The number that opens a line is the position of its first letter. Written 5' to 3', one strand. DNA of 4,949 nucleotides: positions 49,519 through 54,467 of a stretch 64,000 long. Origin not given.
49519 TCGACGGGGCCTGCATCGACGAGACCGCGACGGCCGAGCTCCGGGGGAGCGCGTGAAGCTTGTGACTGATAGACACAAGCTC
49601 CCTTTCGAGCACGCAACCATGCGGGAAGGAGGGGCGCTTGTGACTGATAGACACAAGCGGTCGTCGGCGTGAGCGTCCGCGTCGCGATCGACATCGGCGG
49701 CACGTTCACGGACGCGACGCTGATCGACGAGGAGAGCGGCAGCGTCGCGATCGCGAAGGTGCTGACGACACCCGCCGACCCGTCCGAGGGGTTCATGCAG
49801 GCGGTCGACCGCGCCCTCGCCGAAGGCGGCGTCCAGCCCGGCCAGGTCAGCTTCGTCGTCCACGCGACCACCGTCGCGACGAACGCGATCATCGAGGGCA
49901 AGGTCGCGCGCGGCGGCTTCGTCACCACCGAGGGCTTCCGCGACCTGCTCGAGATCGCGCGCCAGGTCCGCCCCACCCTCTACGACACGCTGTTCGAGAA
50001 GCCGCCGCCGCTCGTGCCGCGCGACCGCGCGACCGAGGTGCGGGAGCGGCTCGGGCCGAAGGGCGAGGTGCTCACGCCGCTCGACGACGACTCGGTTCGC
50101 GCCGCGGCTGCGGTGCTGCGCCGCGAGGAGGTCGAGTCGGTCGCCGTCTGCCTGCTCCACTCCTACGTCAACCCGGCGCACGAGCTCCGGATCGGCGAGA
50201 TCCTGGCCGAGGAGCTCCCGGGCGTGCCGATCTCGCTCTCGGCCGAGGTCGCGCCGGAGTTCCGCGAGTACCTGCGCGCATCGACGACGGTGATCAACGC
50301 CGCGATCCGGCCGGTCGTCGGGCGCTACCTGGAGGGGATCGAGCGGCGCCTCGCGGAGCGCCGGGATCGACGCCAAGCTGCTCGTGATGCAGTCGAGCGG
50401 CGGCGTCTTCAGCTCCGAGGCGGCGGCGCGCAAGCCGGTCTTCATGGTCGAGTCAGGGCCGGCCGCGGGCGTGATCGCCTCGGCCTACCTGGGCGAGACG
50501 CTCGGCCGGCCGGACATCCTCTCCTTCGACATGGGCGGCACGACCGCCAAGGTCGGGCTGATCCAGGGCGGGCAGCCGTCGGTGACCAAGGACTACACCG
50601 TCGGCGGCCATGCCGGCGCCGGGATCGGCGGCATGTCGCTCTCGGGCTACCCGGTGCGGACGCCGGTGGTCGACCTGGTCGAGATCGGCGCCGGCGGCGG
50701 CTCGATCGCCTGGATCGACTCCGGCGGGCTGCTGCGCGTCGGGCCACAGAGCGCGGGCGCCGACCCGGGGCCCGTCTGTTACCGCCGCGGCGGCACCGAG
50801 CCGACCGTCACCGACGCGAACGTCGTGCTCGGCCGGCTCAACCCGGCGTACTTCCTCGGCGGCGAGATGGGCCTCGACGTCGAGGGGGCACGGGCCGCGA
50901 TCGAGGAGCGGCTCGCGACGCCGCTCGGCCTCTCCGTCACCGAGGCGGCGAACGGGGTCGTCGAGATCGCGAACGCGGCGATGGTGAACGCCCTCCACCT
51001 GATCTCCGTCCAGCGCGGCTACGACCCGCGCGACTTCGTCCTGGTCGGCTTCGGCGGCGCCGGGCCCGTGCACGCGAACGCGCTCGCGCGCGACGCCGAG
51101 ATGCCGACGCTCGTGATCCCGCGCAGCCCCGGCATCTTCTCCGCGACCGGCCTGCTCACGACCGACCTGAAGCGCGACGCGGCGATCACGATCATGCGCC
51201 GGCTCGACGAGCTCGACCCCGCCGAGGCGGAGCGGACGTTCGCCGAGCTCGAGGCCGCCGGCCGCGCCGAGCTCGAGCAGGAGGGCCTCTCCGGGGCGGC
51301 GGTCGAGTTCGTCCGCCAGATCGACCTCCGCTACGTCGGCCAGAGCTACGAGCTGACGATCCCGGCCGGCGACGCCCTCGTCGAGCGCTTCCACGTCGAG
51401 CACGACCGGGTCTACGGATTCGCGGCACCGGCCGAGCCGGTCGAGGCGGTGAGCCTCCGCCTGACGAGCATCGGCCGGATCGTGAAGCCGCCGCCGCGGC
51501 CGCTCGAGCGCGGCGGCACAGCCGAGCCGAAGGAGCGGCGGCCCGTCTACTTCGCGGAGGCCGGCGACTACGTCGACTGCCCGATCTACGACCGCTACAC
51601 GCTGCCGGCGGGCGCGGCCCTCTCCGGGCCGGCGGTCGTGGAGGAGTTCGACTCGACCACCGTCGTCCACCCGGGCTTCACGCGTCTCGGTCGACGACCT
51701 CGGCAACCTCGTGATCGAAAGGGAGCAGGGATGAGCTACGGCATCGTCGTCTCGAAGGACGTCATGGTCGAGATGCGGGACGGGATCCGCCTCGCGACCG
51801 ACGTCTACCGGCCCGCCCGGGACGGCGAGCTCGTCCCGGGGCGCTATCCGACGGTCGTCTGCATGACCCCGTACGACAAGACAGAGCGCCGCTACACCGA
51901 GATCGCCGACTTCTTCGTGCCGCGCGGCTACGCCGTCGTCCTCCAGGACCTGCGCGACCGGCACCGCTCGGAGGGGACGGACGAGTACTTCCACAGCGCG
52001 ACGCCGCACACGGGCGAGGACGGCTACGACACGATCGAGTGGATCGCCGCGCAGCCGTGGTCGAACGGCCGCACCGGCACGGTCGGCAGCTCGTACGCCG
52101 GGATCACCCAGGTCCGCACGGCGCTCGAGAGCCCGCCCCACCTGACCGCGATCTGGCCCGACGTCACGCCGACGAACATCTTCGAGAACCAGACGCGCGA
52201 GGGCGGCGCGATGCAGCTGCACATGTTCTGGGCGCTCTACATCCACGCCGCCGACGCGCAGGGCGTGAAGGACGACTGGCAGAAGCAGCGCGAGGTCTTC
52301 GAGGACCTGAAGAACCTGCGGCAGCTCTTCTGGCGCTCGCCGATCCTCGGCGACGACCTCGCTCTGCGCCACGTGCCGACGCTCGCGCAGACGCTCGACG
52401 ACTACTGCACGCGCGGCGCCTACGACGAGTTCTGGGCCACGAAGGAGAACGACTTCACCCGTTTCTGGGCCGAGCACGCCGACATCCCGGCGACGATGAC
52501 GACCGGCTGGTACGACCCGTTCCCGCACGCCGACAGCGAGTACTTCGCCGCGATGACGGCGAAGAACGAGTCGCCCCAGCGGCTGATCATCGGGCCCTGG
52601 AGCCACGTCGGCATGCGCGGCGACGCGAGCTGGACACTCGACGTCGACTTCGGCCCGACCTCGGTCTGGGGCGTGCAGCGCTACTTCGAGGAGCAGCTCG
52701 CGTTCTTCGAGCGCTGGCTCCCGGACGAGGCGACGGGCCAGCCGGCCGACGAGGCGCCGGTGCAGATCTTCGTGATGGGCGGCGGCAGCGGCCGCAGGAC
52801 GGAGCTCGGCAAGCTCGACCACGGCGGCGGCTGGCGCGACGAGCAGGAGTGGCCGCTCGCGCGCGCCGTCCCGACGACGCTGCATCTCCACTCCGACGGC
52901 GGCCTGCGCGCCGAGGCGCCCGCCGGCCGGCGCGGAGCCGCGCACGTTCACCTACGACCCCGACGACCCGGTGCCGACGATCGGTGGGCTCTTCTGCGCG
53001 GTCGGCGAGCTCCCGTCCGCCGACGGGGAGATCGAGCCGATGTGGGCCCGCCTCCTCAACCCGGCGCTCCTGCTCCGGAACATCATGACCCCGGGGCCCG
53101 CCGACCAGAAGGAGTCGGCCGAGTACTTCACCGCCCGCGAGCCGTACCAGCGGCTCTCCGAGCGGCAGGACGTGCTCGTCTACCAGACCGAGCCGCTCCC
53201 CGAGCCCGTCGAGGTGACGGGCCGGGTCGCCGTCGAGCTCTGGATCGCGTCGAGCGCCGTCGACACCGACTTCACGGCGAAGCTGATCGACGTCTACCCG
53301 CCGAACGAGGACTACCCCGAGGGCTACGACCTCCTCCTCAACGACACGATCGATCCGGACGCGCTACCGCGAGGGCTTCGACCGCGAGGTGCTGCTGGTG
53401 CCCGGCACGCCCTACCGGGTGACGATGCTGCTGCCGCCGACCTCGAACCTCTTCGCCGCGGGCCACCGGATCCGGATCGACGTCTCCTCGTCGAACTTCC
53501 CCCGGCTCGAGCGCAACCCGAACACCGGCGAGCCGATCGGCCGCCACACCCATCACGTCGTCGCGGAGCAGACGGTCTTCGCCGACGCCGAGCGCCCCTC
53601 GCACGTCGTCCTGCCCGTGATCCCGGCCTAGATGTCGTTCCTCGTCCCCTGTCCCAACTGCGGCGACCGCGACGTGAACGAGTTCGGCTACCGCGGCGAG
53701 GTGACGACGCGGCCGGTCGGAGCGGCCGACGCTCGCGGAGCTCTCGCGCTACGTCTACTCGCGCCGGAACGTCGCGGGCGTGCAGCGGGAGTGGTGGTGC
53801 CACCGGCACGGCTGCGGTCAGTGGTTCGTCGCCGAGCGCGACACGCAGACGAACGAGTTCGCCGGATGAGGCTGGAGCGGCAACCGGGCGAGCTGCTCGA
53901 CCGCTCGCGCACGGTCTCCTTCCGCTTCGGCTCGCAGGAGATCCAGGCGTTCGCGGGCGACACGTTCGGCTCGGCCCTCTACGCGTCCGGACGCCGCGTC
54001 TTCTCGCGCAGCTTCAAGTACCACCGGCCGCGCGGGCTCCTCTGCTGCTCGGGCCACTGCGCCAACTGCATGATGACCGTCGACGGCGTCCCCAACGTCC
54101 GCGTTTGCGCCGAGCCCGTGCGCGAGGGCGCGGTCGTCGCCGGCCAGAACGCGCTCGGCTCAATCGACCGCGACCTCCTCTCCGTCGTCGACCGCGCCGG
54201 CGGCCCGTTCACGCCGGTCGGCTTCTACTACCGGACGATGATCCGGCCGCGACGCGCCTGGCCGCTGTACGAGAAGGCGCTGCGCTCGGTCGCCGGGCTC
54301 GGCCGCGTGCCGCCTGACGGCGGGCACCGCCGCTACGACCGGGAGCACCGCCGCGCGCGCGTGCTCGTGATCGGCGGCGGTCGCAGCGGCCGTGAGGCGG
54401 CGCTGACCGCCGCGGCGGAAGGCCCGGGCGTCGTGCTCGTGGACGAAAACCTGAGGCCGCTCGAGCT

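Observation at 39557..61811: A 22-kb, ~16-cistron coupled operon mixing five hydantoinase/oxoprolinase subunits with a heterotetrameric sarcosine oxidase: candidate undescribed cyclic-amide / N-methyl catabolic pathway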

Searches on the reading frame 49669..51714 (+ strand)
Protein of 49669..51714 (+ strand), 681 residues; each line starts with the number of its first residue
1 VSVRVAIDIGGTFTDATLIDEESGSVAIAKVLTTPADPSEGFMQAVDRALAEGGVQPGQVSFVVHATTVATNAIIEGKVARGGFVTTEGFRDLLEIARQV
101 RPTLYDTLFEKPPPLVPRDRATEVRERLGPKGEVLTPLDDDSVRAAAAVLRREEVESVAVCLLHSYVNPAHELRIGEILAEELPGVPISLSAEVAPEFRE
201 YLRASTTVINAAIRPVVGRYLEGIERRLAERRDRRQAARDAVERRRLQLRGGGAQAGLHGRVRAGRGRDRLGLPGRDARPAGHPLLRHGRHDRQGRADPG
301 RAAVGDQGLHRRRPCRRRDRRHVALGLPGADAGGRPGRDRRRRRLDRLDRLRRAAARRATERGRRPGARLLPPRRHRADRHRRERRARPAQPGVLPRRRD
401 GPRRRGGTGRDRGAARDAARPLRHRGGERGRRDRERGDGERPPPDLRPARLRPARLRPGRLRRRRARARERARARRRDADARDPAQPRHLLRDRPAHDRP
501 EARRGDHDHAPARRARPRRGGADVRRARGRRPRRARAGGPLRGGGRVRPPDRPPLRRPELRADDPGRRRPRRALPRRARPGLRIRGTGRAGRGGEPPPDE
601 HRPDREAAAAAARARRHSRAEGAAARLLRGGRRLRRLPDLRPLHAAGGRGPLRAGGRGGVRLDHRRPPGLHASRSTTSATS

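Call 5: search_protein_families(library=pfam, proteins=[window:49669-51714:+])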
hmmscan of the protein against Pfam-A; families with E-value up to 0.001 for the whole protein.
window:49669-51714:+ (681 aa): 1 family
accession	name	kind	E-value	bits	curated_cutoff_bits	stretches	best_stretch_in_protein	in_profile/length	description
PF05378.19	Hydant_A_N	-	4e-58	196.5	25.2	1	4-182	1-175/176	Hydantoinase/oxoprolinase N-terminal region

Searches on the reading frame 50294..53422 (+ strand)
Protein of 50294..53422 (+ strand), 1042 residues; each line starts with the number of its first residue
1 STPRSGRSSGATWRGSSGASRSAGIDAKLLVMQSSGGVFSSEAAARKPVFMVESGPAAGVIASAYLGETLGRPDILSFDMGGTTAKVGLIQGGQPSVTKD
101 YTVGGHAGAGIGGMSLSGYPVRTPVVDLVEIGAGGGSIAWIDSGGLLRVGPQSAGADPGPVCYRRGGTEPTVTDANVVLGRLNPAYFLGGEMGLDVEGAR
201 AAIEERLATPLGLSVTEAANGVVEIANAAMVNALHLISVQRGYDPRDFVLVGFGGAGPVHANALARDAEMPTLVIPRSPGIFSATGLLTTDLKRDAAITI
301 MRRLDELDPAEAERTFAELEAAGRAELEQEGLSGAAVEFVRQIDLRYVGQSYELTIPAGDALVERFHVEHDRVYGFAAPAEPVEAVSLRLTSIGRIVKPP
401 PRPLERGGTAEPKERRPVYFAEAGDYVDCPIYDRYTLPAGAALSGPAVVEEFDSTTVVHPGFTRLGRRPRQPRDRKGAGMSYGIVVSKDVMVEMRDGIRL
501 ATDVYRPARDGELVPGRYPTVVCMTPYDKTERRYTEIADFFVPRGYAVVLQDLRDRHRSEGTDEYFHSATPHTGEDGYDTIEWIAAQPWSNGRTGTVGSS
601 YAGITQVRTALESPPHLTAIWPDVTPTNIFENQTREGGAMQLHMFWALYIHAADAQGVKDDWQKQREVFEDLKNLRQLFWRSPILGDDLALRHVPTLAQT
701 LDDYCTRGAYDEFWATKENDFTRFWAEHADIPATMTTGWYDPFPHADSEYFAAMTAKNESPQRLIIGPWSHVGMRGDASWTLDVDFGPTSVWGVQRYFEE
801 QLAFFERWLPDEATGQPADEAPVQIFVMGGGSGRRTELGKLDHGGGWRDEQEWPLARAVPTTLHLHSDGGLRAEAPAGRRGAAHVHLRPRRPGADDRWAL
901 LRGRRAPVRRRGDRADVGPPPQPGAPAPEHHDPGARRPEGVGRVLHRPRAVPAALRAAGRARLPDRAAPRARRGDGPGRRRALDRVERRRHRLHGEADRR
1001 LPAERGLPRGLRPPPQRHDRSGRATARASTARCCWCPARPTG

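Call 5: search_protein_families(library=pfam, proteins=[window:50294-53422:+])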
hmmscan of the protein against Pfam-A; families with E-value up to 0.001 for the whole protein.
window:50294-53422:+ (1042 aa): 3 families
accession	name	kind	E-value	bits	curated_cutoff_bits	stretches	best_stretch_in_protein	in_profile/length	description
PF01968.24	Hydantoinase_A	-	3.5e-90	302.6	22.9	1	21-294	27-289/291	Hydantoinase/oxoprolinase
PF02129.25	Peptidase_S15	-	9.6e-49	166.9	23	1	496-772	1-261/262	X-Pro dipeptidyl-peptidase (S15 family)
PF19278.4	Hydant_A_C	-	1.1e-08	35.1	21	1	313-463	15-179/193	Hydantoinase/oxoprolinase C-terminal domain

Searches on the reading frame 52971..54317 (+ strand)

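Call 6: search_protein_families(library=pfam, proteins=[window:52971-54317:+])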
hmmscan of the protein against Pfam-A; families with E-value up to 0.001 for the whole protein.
window:52971-54317:+ (448 aa): 1 family
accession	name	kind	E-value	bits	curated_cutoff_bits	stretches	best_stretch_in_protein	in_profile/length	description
PF08530.16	PepX_C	-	5.4e-10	40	22.5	1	55-111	65-122/217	X-Pro dipeptidyl-peptidase C-terminal non-catalytic domain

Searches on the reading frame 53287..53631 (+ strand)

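Call 6: search_protein_families(library=pfam, proteins=[window:53287-53631:+])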
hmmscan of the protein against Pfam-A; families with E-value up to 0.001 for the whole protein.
window:53287-53631:+ (114 aa): 1 family
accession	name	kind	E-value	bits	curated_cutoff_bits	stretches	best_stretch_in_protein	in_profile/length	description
PF08530.16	PepX_C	-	5.8e-16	59.5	22.5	1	23-107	133-216/217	X-Pro dipeptidyl-peptidase C-terminal non-catalytic domain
